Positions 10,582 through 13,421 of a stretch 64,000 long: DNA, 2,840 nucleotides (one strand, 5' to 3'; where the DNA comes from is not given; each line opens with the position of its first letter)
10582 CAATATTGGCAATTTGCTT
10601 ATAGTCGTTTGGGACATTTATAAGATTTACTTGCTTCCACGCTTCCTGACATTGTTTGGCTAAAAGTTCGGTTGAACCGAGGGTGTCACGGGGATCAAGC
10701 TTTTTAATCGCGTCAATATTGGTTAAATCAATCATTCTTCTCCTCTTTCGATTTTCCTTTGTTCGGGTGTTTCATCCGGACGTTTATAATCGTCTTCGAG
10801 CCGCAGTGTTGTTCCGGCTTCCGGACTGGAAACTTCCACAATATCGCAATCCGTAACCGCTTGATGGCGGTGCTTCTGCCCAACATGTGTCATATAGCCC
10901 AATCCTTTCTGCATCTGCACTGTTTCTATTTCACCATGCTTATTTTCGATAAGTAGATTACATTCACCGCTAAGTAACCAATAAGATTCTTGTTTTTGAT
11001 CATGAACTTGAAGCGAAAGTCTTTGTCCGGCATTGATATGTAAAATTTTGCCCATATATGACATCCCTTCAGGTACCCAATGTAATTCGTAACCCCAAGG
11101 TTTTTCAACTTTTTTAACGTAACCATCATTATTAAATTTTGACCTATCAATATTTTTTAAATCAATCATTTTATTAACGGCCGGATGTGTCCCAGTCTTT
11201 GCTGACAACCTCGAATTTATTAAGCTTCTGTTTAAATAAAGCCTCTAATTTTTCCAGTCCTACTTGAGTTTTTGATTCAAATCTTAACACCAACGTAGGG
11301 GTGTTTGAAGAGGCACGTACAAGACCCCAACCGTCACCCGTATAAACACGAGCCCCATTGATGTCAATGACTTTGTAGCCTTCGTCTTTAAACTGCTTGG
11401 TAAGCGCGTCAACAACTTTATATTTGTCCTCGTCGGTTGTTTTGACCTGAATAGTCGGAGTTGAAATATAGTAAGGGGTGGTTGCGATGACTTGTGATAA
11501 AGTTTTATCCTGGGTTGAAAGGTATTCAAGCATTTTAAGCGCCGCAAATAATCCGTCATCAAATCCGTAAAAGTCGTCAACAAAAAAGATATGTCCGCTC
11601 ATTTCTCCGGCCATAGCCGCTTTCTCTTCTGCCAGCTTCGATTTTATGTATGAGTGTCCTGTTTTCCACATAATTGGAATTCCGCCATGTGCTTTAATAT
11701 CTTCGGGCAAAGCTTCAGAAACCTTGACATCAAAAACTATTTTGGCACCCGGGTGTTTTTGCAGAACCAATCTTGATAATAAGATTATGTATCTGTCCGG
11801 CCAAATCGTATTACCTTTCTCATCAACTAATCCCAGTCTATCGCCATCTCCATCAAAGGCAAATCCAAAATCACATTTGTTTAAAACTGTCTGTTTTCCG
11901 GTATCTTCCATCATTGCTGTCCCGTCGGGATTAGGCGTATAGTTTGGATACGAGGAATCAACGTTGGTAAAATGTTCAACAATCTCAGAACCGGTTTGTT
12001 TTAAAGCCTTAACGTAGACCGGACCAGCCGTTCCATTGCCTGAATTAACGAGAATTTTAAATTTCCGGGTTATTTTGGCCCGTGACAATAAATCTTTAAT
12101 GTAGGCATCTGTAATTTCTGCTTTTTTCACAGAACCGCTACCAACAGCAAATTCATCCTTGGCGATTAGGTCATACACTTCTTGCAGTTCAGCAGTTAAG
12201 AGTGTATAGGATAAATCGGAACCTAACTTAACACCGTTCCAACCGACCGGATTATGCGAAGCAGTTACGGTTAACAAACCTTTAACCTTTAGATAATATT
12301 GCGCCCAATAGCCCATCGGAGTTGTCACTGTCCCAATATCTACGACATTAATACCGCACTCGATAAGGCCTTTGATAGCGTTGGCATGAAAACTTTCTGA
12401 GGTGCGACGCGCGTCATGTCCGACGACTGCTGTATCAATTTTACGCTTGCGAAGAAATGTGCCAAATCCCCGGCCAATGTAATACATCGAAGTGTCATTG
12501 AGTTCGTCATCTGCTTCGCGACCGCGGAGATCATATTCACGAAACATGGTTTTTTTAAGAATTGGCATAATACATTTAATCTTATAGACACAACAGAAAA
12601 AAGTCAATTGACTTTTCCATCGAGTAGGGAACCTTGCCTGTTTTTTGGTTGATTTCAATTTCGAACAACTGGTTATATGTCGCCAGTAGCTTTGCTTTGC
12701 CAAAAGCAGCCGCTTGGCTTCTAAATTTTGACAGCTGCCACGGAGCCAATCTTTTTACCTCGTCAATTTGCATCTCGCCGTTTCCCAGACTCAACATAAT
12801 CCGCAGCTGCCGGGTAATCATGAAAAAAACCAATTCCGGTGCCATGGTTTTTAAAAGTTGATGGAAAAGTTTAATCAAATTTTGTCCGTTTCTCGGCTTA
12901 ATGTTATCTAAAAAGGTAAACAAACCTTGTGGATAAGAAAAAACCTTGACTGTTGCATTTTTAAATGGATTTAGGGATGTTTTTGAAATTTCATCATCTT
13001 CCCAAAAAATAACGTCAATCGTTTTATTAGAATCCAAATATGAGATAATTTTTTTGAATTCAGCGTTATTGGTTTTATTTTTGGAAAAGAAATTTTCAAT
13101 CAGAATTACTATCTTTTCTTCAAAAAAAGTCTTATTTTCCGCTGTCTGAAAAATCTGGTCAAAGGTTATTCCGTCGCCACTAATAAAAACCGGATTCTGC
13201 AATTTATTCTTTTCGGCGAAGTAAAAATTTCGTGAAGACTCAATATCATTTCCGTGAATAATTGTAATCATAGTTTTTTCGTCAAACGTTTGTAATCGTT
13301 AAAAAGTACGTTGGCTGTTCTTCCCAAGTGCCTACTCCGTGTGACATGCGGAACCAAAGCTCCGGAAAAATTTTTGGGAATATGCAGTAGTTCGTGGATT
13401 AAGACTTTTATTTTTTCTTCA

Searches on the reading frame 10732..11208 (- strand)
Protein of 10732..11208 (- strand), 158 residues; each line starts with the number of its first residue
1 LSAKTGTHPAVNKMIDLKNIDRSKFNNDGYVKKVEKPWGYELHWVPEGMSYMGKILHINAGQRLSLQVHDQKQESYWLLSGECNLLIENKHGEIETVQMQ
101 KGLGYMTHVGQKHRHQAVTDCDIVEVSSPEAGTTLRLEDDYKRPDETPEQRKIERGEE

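Call 41: search_protein_families(library=pfam, max_evalue=0.001, proteins=[window:10732-11208:-])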
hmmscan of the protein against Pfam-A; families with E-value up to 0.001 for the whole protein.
window:10732-11208:- (158 aa): 1 family
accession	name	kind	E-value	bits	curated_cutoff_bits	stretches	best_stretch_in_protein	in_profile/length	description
PF01050.24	MannoseP_isomer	-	1.1e-05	26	23.6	1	32-96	10-73/116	Mannose-6-phosphate isomerase C-terminal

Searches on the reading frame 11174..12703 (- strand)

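Call 41: search_protein_families(library=pfam, max_evalue=0.001, proteins=[window:11174-12703:-])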
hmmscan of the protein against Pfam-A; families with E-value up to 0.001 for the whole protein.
window:11174-12703:- (509 aa): 4 families
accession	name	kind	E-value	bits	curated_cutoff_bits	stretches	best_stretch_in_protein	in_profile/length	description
PF02878.22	PGM_PMM_I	-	7.6e-29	100.6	22.5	1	52-185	2-136/138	Phosphoglucomutase/phosphomannomutase, alpha/beta/alpha domain I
PF02880.22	PGM_PMM_III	-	1.4e-24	86.8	20.7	1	302-407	2-109/115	Phosphoglucomutase/phosphomannomutase, alpha/beta/alpha domain III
PF02879.22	PGM_PMM_II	-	1.3e-18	67.8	29.3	1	200-297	2-103/103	Phosphoglucomutase/phosphomannomutase, alpha/beta/alpha domain II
PF00408.26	PGM_PMM_IV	-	3.4e-10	40.3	23.1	1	418-488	2-63/68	Phosphoglucomutase/phosphomannomutase, C-terminal domain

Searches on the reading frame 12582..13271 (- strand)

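Call 41: search_protein_families(library=pfam, max_evalue=0.001, proteins=[window:12582-13271:-])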
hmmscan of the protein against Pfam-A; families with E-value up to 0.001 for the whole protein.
window:12582-13271:- (229 aa): 1 family
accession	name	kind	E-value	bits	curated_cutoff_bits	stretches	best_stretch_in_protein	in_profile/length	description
PF21694.2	DNA_pol3_delta_C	-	1.4e-10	41.7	27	1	117-215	4-109/121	DNA polymerase III delta subunit, C-terminal domain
